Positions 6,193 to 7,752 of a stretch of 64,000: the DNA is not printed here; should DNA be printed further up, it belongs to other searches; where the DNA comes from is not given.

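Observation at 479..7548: Aerobic kynurenine-pathway enzymes (HAAO-like and KMO-like) in a reduced, CPR-like genome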

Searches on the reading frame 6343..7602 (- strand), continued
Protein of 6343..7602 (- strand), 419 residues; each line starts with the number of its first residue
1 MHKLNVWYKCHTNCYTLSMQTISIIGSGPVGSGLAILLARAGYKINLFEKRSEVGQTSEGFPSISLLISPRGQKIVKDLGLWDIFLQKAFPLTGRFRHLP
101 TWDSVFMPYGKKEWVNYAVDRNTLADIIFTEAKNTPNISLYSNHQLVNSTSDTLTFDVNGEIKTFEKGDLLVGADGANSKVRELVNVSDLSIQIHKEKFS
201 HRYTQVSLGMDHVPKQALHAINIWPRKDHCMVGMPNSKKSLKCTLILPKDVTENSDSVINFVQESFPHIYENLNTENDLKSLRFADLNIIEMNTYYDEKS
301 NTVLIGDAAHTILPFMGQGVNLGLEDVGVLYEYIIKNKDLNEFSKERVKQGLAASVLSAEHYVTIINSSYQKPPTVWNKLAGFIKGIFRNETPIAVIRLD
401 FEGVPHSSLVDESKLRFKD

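Call 15: find_encoding_contigs(protein=P0002, flank=10000, max_places=4)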
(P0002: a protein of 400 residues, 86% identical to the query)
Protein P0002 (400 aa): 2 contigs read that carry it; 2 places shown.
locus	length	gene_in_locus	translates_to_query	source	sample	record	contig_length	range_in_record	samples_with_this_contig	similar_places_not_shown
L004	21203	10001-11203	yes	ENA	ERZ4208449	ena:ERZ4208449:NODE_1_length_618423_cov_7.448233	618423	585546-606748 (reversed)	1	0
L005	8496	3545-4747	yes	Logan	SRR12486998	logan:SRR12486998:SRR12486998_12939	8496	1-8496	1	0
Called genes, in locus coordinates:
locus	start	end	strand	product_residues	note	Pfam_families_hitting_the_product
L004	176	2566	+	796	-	PF00133:tRNA-synt_1, PF01406:tRNA-synt_1e (faint), PF09334:tRNA-synt_1g, PF13603:tRNA-synt_1_2, PF00133:tRNA-synt_1, PF08264:Anticodon_1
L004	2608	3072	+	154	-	PF00583:Acetyltransf_1, PF13673:Acetyltransf_10, PF13508:Acetyltransf_7, PF14542:Acetyltransf_CG, PF08445:FR47 (weak)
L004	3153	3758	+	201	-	PF04542:Sigma70_r2, PF04545:Sigma70_r4, PF08281:Sigma70_r4_2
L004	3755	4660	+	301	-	-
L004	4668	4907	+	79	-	-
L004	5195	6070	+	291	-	PF03462:PCRF, PF00472:RF-1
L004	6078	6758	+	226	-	PF02463:SMC_N (faint), PF00005:ABC_tran, PF13175:AAA_15 (faint), PF13304:AAA_21 (weak)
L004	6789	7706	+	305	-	PF18075:FtsX_ECD, PF02687:FtsX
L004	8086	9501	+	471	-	-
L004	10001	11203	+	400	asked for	PF01266:DAO (faint), PF01494:FAD_binding_3, PF13450:NAD_binding_8 (weak)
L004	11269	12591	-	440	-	PF00239:Resolvase, PF07508:Recombinase, PF13408:Zn_ribbon_recom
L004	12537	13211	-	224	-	-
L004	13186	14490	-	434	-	PF02195:ParB_N, PF01555:N6_N4_Mtase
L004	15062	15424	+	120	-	-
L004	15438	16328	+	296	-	-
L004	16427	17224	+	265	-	PF04326:SLFN_AlbA_2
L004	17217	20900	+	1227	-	-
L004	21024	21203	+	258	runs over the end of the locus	-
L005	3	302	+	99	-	?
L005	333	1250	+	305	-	PF18075:FtsX_ECD, PF02687:FtsX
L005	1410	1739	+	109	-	-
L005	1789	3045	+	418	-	-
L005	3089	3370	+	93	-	-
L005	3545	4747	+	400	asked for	PF01266:DAO (faint), PF01494:FAD_binding_3, PF13450:NAD_binding_8 (weak)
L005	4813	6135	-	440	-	PF00239:Resolvase, PF07508:Recombinase, PF13408:Zn_ribbon_recom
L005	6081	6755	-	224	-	-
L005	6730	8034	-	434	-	PF02195:ParB_N, PF01555:N6_N4_Mtase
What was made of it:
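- It is a solitary gene, and in the relative it lies next to a serine recombinase and ParB-methylase (call 15).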

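Call 21: search_solved_structures(query=window:6343-7548:-, max_evalue=1e-30, show_alignments=5)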
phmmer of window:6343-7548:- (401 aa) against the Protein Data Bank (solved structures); distinct sequences matched with E-value up to 1e-30: 6.
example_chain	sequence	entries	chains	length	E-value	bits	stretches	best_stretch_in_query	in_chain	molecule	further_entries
5x68_A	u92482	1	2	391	7.1e-41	143.6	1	3-346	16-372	Kynurenine 3-monooxygenase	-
6lkd_A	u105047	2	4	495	4.8e-36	127.7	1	4-347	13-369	Kynurenine 3-monooxygenase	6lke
6fox_A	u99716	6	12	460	1.9e-34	122.5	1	3-355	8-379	Kynurenine 3-monooxygenase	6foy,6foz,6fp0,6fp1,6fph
5fn0_A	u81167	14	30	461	1.9e-34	122.4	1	3-355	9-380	KYNURENINE 3-MONOOXYGENASE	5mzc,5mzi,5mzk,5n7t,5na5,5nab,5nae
5x6p_A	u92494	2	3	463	1.9e-34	122.4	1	3-355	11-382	Kynurenine 3-monooxygenase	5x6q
5y66_A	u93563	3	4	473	2.9e-34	121.8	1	3-355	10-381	Kynurenine 3-monooxygenase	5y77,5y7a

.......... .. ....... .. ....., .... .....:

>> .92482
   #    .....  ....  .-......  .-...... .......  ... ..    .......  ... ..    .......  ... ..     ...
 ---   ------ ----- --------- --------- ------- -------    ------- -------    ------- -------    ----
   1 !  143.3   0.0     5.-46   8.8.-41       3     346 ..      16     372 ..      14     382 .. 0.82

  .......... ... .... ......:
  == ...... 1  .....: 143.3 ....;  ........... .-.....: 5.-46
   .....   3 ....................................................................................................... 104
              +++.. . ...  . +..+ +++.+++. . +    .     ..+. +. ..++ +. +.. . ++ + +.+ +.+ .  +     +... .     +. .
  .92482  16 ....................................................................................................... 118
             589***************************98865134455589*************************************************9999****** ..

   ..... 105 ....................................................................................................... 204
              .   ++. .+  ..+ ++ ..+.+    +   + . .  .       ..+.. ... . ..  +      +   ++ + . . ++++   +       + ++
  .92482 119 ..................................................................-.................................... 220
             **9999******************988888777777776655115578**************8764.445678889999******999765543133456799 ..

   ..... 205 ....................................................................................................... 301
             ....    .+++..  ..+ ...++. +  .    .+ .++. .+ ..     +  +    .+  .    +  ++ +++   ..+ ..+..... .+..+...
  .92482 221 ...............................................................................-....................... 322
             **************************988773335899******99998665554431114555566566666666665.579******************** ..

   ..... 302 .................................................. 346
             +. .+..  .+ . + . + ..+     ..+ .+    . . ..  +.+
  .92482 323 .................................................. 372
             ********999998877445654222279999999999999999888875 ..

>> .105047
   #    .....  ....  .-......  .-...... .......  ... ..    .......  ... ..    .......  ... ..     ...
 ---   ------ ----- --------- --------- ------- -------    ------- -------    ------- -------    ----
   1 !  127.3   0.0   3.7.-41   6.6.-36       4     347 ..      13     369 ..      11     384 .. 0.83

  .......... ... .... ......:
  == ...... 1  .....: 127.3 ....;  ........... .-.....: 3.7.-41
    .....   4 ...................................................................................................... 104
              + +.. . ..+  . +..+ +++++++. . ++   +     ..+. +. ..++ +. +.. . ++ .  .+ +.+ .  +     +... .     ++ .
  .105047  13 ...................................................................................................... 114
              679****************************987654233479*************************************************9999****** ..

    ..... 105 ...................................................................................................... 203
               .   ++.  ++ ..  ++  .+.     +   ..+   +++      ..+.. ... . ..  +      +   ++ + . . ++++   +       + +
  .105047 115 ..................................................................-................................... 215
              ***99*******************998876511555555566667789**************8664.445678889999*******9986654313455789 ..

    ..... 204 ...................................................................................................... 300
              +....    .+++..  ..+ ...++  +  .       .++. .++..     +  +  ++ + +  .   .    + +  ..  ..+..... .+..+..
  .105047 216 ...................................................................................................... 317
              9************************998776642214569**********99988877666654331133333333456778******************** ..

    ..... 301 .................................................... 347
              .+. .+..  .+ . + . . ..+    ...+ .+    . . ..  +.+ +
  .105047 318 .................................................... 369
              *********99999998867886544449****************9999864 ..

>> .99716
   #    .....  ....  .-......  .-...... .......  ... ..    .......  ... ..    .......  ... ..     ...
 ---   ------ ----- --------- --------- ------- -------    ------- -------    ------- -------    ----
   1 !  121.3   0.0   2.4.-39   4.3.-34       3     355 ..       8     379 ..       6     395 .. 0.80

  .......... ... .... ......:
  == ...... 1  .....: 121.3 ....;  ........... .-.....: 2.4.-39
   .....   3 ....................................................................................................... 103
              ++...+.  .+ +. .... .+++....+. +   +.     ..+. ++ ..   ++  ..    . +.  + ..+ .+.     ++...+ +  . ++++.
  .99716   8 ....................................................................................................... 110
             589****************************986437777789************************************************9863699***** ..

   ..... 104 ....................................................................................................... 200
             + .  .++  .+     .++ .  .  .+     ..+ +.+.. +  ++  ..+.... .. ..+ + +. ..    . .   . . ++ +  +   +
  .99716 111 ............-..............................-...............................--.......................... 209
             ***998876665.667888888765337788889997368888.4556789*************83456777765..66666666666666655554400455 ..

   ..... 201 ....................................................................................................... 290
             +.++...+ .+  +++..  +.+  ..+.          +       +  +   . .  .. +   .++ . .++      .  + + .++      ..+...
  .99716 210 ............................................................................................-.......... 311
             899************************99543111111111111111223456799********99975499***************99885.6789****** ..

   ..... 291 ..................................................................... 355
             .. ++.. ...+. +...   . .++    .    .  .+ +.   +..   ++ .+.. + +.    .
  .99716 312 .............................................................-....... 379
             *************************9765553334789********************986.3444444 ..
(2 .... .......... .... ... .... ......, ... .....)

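Call 29: find_encoding_contigs(protein=P0004, flank=10000, max_places=3)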
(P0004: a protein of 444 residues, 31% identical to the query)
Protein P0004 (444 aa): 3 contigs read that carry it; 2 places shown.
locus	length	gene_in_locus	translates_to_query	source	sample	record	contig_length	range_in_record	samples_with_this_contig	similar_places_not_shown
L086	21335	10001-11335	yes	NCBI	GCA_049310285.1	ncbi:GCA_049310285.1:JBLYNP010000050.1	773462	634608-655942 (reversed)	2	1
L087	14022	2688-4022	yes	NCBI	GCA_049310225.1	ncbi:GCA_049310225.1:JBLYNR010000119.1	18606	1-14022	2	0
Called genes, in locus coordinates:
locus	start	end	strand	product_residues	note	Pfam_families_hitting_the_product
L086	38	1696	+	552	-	-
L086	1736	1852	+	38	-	-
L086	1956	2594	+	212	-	PF00300:His_Phos_1 (faint)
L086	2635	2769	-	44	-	PF10517:DM13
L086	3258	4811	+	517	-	PF00665:rve, PF22483:Mu-transpos_C_2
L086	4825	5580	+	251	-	PF01695:IstB_IS21, PF20720:nSTAND3 (weak)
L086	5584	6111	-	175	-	PF06172:Cupin_5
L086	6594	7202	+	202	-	-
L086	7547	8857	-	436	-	PF00400:WD40 (faint), PF12894:ANAPC4_WD40 (faint), PF24807:WD40_CDC20-Fz (faint), PF24817:WD40_WDHD1_1st (faint), PF24814:WD40_Prp19 (weak), PF23381:Beta-prop_IFT122_1st (weak), PF25174:Beta-prop_THOC3, PF23414:Beta-prop_EML_2, +4 more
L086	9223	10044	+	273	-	PF03328:HpcH_HpaI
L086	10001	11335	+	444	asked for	PF01946:Thi4 (faint), PF01266:DAO (faint), PF01494:FAD_binding_3, PF03486:HI0933_like (faint), PF04820:Trp_halogenase (faint), PF05834:Lycopene_cycl (weak), PF07992:Pyr_redox_2, PF13450:NAD_binding_8 (faint)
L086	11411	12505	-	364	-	PF04055:Radical_SAM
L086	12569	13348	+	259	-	PF01875:Memo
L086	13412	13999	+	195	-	PF01871:AMMECR1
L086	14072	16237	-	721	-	PF02922:CBM_48, PF00128:Alpha-amylase, PF21331:Isoamylase_C (weak)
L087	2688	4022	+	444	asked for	PF01946:Thi4 (faint), PF01266:DAO (faint), PF01494:FAD_binding_3, PF03486:HI0933_like (faint), PF04820:Trp_halogenase (faint), PF05834:Lycopene_cycl (weak), PF07992:Pyr_redox_2, PF13450:NAD_binding_8 (faint)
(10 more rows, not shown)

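Call 30: find_encoding_contigs(protein=P0075, flank=10000, max_places=3)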
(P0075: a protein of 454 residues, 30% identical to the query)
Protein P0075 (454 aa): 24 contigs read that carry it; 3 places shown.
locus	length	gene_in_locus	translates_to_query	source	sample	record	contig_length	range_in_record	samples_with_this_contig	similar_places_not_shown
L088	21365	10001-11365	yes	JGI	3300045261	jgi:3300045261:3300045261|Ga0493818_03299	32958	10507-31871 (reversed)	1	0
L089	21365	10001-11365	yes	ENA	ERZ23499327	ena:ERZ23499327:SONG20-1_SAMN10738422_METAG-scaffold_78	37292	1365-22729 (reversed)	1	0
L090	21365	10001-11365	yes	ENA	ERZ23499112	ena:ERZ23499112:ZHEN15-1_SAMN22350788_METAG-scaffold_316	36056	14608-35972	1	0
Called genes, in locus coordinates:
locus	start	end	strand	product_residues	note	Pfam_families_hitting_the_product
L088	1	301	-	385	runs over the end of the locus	PF12704:MacB_PCD (weak), PF02687:FtsX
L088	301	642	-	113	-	-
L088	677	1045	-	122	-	PF25876:HH_MFP_RND (weak)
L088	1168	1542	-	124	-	-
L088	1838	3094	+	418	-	PF01565:FAD_binding_4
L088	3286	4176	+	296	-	PF00005:ABC_tran, PF13304:AAA_21 (weak)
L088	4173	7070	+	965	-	-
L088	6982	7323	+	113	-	-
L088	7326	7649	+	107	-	-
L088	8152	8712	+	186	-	PF06052:3-HAO, PF07883:Cupin_2 (weak)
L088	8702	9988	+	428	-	PF00266:Aminotran_5, PF22580:KYNU_C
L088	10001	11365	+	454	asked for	PF01494:FAD_binding_3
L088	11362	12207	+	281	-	PF03301:Trp_dioxygenase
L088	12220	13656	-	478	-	PF00171:Aldedh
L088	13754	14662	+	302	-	PF00701:DHDPS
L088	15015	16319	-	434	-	PF13649:Methyltransf_25 (weak)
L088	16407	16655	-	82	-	-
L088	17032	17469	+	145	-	-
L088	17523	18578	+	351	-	PF03009:GDPD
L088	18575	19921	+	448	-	PF07690:MFS_1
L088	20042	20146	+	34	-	-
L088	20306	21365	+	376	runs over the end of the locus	PF14378:PAP2_3, PF01569:PAP2 (weak)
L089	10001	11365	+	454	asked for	PF01494:FAD_binding_3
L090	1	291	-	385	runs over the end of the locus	PF12704:MacB_PCD (weak), PF02687:FtsX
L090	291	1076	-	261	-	PF25973:BSH_CzcB (weak), PF25876:HH_MFP_RND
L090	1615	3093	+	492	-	PF01565:FAD_binding_4, PF08031:BBE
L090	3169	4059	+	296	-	PF00005:ABC_tran, PF13304:AAA_21 (weak)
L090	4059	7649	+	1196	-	PF01433:Peptidase_M1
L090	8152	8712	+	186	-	PF06052:3-HAO, PF07883:Cupin_2 (weak)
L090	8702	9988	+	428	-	PF00266:Aminotran_5, PF22580:KYNU_C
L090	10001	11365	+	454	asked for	PF01494:FAD_binding_3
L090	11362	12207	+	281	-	PF03301:Trp_dioxygenase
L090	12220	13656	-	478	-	PF00171:Aldedh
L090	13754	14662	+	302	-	PF00701:DHDPS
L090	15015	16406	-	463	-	PF13649:Methyltransf_25 (weak)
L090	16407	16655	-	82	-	-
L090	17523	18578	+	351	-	PF03009:GDPD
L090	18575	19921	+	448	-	PF07690:MFS_1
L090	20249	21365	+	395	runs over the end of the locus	PF14378:PAP2_3, PF01569:PAP2 (weak)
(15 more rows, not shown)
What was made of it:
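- On Kynurenine 3-monooxygenase (EC 1.14.13.9, function): The canonical operon is seen in L088-L090 (call 30).
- The canonical operon HAAO-KYNU-KMO-TDO is seen in L088-L090 (call 30). It lies 5.3 kb and seven genes from the KMO-like gene, whereas the real operon is contiguous (call 30).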

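Call 36: predict_structure(alignment_id=A2)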
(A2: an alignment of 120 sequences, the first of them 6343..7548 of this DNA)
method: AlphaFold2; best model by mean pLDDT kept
length: 401 residues; sequences in the alignment: 120
mean_pLDDT: 87.3   pTM: 0.88
mean pLDDT of the five models: 87.3, 86.0, 85.7, 85.6, 84.4
residues with pLDDT >= 90: 243; 70-90: 116; 50-70: 31; < 50: 11
segments of 3 or more residues with pLDDT < 50: 370-374, 399-401
pLDDT, mean of each block of 10 residues (from residue 1): 94 98 98 70 75 96 97 92 85 90 92 96 96 96 96 95 93 88 91 82 90 89 91 94 92 87 89 93 96 82 95 97 97 90 79 52 52 59 87 65 32
secondary structure, 60 per line:
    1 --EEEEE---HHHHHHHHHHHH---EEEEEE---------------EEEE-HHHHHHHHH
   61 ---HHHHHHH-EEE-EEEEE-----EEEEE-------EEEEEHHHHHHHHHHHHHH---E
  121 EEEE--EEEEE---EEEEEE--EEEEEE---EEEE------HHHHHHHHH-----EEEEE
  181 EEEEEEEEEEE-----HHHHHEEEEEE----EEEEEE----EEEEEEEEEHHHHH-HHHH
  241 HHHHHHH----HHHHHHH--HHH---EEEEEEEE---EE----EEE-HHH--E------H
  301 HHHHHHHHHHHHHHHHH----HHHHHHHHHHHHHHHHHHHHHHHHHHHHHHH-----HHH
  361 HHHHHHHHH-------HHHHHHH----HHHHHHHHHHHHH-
elements in order: E3-7 H11-22 E26-31 E47-50 H52-60 H64-70 E72-74 E76-80 E86-90 E98-102 H103-116 E120-124 E127-131 E135-140 E143-148 E152-155 H162-170 E176-191 H197-201 E202-207 E212-217 E222-230 H231-235 H237-247 H252-258 E267-274 E284-286 H300-317 H322-352 H358-369 H377-383 H388-400
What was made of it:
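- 6343..7548 (-): Gene for a 401-aa class A FAD-dependent aromatic hydroxylase of the kynurenine 3-monooxygenase (KMO) family. It carries GxGxxG (res 8-13), GADG (155-158), GDAAH (288-292) and the IWPR...PN block (205-218). AF2 pLDDT 87.3 (call 36).
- On Kynurenine 3-monooxygenase (EC 1.14.13.9, function): The model confidence in this region is 52-59 (call 36).
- The C-terminal 50 residues of the model have low confidence, pLDDT 52-59 (call 36).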
